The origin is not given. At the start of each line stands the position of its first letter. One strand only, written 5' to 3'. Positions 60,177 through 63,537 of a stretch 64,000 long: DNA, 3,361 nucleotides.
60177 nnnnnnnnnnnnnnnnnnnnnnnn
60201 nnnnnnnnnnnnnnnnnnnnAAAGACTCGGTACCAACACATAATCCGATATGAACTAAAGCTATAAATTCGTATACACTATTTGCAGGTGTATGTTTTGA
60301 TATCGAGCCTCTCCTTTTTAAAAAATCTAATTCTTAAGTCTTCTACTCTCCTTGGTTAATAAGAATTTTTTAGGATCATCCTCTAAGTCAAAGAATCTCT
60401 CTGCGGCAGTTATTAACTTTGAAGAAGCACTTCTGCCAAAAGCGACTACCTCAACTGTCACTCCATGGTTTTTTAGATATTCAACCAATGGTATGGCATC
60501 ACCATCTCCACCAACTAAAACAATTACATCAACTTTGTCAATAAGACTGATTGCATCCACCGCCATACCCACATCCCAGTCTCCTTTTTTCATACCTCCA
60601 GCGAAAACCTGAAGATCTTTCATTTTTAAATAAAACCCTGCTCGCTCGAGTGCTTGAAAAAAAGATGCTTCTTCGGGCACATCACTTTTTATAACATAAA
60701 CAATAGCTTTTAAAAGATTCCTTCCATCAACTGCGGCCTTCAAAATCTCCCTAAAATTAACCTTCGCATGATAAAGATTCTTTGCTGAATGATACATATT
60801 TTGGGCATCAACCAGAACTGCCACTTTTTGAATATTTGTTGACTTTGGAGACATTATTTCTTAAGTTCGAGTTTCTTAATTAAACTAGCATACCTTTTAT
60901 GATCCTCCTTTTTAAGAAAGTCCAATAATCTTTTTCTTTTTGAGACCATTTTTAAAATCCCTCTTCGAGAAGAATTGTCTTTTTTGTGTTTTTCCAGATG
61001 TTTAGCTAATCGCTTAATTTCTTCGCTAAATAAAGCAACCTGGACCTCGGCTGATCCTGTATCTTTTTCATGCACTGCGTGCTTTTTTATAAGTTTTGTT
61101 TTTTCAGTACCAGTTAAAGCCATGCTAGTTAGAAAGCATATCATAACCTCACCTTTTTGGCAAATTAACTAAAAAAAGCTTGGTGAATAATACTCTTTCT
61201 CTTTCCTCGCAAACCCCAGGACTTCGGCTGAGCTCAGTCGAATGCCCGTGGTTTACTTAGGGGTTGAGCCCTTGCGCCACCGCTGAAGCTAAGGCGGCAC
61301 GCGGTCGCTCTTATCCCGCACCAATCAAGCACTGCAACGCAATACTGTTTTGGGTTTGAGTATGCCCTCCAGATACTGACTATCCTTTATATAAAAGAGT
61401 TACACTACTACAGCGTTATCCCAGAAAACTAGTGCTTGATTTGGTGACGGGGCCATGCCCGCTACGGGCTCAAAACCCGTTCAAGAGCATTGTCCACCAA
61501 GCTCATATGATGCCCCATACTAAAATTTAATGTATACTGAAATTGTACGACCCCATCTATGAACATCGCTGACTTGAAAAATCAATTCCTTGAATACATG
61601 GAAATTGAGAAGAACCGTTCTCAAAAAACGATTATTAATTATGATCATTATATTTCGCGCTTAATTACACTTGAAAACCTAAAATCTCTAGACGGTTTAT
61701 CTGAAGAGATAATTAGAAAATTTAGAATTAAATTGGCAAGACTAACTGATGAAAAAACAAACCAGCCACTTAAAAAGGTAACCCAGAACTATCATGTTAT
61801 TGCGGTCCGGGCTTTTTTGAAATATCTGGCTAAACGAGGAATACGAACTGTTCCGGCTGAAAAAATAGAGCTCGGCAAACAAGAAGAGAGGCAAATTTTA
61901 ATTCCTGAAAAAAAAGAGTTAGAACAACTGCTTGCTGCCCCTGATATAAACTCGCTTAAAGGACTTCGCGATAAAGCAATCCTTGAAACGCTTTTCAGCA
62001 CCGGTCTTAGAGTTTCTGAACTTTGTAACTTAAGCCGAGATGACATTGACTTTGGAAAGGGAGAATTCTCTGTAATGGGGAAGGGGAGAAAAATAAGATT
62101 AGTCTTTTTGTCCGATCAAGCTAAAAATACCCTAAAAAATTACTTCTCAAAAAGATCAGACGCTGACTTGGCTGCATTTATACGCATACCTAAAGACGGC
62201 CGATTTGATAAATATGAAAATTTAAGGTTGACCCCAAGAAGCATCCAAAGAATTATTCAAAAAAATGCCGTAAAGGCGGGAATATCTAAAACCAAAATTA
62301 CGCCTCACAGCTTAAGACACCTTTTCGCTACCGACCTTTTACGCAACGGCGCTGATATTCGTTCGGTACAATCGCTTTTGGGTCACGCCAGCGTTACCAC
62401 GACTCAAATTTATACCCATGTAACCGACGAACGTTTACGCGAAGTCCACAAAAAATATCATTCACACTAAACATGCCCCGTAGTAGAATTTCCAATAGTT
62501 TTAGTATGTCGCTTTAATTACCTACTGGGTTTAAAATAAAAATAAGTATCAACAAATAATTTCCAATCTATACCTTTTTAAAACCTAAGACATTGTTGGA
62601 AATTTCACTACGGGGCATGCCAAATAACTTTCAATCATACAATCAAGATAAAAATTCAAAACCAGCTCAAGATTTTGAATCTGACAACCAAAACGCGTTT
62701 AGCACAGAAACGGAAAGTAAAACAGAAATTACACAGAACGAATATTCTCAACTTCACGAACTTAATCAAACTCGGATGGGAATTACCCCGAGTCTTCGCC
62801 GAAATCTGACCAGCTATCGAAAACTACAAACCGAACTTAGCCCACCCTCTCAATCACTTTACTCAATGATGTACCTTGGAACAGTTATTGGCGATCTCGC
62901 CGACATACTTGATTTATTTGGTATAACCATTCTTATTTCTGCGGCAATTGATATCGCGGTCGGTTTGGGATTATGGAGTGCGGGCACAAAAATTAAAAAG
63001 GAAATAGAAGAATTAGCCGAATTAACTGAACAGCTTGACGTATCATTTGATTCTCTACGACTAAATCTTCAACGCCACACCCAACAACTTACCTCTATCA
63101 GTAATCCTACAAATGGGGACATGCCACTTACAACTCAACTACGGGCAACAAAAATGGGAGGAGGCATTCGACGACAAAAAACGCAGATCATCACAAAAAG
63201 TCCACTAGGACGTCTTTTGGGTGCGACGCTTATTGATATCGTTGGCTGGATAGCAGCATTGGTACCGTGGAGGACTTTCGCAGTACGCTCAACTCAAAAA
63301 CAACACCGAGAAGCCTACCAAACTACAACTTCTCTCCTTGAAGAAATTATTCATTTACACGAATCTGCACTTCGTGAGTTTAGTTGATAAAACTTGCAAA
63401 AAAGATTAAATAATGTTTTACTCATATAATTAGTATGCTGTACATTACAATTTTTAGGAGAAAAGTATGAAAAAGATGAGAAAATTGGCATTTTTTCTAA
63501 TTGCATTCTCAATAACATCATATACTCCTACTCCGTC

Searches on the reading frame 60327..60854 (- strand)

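Call 9: search_protein_families(library=pfam, proteins=[window:60327-60854:-], max_evalue=0.001)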
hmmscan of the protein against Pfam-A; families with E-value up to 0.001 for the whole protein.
window:60327-60854:- (175 aa): 1 family
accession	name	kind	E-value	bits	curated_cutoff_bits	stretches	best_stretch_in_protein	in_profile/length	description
PF01936.24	NYN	-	1.6e-31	110.2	24.2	1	10-158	1-145/145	NYN domain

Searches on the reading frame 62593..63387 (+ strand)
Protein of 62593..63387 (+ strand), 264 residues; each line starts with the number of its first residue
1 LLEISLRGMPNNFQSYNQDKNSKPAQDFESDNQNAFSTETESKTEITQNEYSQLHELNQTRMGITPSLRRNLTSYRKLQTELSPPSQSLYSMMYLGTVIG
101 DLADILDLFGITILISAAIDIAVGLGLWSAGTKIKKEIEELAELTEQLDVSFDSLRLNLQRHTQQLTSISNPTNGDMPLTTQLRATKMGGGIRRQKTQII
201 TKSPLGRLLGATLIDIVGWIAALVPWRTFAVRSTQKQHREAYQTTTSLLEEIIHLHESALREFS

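Call 48: find_encoding_contigs(protein=window:62593-63387:+, flank=10000, max_places=2)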
Protein window:62593-63387:+ (264 aa): 2 contigs read that carry it; 2 places shown.
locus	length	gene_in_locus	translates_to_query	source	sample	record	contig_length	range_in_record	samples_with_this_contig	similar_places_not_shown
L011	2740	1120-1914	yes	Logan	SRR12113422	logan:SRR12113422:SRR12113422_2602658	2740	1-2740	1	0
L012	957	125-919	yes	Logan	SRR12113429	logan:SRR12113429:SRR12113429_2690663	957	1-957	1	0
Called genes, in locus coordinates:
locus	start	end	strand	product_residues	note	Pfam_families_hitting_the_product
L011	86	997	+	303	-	PF02899:Phage_int_SAM_1, PF00589:Phage_integrase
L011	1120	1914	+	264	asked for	-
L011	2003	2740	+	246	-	?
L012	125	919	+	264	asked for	-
